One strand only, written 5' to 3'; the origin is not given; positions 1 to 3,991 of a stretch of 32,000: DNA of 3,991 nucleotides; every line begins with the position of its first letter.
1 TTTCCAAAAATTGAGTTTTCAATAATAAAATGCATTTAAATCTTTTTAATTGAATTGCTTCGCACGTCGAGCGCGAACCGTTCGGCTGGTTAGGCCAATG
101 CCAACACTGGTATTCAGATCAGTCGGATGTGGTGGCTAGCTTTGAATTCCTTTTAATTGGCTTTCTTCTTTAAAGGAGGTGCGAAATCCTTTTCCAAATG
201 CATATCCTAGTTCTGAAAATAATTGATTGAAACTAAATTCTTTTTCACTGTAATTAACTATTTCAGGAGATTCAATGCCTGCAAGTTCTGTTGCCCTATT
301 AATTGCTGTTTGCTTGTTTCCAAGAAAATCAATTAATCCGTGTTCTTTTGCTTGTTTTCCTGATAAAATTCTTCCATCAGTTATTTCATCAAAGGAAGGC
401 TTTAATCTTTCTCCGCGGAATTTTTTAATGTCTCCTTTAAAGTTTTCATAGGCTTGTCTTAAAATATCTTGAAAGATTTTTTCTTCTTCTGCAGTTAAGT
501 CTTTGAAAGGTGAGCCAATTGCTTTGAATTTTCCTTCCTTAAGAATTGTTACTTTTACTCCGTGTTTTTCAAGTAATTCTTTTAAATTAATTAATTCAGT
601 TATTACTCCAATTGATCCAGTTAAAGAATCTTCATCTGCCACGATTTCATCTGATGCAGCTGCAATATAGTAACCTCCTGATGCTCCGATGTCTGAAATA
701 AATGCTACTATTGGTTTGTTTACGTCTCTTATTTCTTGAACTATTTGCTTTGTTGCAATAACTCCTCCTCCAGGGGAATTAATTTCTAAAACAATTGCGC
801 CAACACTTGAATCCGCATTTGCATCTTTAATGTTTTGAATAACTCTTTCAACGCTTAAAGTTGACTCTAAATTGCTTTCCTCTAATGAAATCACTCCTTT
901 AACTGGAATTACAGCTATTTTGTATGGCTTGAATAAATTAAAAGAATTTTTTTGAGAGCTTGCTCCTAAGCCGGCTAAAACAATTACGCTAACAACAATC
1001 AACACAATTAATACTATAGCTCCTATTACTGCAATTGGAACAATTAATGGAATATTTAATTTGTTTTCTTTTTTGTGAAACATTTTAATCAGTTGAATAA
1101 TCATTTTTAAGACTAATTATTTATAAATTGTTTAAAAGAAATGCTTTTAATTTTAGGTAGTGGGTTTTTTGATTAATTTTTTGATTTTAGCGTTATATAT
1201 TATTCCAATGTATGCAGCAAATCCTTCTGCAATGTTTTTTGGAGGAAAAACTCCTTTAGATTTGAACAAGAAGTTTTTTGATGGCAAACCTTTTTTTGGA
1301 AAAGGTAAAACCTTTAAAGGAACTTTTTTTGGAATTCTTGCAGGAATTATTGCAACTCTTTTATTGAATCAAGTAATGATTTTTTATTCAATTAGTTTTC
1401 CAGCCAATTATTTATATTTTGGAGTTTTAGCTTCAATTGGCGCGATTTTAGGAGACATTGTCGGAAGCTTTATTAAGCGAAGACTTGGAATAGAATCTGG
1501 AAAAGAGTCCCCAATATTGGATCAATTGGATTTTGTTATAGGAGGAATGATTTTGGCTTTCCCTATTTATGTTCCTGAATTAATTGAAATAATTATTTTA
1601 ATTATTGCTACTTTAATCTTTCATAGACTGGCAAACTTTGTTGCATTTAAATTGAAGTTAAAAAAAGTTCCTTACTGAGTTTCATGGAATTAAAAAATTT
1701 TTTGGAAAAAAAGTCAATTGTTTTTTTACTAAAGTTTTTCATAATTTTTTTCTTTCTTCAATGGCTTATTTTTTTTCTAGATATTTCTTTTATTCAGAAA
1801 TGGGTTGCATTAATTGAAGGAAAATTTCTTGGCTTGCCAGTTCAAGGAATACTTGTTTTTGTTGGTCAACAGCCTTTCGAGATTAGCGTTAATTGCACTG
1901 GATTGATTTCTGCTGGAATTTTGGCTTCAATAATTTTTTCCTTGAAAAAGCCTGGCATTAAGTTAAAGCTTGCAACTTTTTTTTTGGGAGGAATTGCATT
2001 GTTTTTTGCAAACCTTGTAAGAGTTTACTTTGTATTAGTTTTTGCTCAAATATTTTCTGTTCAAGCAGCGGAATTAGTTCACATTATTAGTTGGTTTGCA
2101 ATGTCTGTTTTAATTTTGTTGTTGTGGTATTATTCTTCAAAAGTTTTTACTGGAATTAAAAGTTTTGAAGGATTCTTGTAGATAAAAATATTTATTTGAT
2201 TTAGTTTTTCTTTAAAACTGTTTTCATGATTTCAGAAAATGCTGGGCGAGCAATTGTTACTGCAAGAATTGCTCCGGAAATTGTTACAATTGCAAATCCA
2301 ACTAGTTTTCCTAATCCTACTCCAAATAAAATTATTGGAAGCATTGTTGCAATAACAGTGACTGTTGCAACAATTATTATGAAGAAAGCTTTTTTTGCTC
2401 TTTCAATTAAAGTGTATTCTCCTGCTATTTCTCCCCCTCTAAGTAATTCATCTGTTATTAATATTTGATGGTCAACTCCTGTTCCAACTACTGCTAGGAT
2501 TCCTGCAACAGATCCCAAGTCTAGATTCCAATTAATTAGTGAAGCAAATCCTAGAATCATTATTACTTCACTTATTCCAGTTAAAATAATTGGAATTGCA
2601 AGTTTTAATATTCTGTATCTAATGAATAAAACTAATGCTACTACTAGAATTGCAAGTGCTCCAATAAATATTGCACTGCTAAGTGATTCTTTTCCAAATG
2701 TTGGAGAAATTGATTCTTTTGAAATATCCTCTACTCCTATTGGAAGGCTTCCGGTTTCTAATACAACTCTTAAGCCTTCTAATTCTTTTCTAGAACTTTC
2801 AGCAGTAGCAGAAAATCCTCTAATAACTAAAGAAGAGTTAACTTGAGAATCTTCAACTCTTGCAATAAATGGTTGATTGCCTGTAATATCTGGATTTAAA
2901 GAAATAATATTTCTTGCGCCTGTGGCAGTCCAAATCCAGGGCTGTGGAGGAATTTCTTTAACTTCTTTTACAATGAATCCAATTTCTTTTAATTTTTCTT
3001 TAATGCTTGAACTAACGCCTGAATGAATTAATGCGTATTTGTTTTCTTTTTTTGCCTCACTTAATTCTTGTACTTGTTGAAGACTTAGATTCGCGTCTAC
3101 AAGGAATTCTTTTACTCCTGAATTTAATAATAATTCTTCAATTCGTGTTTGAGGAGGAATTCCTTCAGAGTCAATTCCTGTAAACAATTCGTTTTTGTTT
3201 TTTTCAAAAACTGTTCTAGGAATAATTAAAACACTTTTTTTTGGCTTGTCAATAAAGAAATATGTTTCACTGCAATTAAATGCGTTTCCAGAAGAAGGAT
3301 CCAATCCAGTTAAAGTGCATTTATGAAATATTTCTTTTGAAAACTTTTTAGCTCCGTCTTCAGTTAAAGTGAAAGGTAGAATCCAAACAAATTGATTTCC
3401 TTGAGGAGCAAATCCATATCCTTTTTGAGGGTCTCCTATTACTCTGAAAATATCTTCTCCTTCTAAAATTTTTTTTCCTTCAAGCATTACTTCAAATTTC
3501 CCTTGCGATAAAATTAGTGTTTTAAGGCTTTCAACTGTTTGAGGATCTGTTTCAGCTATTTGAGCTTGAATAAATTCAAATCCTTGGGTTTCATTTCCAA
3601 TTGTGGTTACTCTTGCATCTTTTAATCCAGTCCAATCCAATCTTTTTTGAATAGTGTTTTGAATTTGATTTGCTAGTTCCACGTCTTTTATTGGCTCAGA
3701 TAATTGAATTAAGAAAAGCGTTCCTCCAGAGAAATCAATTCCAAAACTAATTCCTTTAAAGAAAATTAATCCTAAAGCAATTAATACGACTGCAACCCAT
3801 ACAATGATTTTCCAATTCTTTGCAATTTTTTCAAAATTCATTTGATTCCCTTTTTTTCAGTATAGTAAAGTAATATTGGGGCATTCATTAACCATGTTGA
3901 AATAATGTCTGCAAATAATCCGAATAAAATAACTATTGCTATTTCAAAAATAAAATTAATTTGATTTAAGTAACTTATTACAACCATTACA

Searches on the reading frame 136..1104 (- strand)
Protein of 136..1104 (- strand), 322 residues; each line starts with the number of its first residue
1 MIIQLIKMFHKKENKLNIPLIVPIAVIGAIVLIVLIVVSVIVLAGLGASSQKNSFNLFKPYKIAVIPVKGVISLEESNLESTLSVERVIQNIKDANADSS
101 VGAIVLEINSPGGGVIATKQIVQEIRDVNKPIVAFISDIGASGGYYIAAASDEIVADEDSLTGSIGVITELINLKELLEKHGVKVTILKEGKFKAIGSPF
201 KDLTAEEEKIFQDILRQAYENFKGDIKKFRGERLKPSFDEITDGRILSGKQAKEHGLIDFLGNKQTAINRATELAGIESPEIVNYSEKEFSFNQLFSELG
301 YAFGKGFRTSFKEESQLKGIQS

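Call 8: search_protein_families(library=pfam, proteins=[window:136-1104:-])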
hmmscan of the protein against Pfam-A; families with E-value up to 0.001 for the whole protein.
window:136-1104:- (322 aa): 4 families
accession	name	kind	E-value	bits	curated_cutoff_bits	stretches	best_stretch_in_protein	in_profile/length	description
PF01343.23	Peptidase_S49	-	1.8e-42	145.4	24.9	1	126-277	3-153/154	Peptidase family S49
PF25145.1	NfeD1b_N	-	5.1e-13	49.5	40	1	79-170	11-100/189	NfeD1b, N-terminal domain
PF01972.22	SDH_protease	-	5e-08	32.8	31.3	1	85-165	78-155/286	ClpP-like SDH-type serine proteinase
PF00574.28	CLP_protease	-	1.6e-05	25.3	20.2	1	86-152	31-97/182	Clp protease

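Call 28: find_encoding_contigs(protein=window:136-1104:-, flank=10000, max_places=4)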
Protein window:136-1104:- (322 aa): 1 contig read that carries it; 1 place shown.
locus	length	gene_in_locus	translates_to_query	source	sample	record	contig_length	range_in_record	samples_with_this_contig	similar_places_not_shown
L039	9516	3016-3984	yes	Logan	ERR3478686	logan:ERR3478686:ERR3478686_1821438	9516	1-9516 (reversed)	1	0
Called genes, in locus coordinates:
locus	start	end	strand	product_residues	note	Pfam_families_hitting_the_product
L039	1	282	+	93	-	?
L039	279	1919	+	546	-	PF07549:Sec_GG (weak), PF02355:SecD_SecF_C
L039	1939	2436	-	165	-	PF09721:Exosortase_EpsH (weak)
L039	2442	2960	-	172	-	PF01864:CarS-like, PF01148:CTP_transf_1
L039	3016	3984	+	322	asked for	PF00574:CLP_protease (faint), PF01972:SDH_protease, PF25145:NfeD1b_N, PF01343:Peptidase_S49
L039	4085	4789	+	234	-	PF03483:B3_4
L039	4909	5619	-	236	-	PF01940:DUF92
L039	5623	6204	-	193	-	PF01015:Ribosomal_S3Ae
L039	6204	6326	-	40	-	-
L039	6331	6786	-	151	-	PF08069:Ribosomal_S13_N, PF00312:Ribosomal_S15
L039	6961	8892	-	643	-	-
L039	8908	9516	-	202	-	?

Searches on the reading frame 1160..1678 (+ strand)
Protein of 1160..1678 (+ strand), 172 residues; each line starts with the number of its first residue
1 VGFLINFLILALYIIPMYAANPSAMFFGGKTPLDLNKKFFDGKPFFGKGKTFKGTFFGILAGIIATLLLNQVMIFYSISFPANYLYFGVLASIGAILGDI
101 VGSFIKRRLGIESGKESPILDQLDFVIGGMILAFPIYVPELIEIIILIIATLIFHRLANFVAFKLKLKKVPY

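Call 21: search_protein_families(library=pfam, proteins=[window:1160-1678:+])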
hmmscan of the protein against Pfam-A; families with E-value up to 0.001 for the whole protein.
window:1160-1678:+ (172 aa): 2 families
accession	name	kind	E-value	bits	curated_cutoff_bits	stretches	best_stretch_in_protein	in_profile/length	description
PF01864.22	CarS-like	-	2.4e-45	155.1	22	1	8-172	5-175/175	CDP-archaeol synthase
PF01148.25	CTP_transf_1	-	1.5e-07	31.9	24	1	49-115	169-235/264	Cytidylyltransferase family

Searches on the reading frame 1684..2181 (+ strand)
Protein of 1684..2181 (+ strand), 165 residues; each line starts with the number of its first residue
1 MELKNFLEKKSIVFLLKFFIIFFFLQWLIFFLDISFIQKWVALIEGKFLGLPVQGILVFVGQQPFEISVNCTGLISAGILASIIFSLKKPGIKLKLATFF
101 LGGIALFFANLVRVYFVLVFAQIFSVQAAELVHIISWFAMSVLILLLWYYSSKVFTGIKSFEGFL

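Call 21: search_protein_families(library=pfam, proteins=[window:1684-2181:+])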
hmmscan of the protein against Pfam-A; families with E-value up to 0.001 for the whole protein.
window:1684-2181:+ (165 aa): 1 family
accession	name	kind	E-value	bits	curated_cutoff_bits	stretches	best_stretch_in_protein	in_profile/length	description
PF09721.15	Exosortase_EpsH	-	7.7e-07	29.2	25.7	1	14-150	102-250/254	Transmembrane exosortase (Exosortase_EpsH)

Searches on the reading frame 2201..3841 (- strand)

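Call 21: search_protein_families(library=pfam, proteins=[window:2201-3841:-])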
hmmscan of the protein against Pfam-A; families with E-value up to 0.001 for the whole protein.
window:2201-3841:- (546 aa): 2 families
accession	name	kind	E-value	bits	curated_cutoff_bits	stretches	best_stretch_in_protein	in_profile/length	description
PF02355.23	SecD_SecF_C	-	3.6e-14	53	20.5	1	370-526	13-170/189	Protein export membrane protein SecD/SecF, C-terminal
PF07549.19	Sec_GG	-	1.9e-07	30.8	20.3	1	25-50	2-27/28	SecD/SecF GG Motif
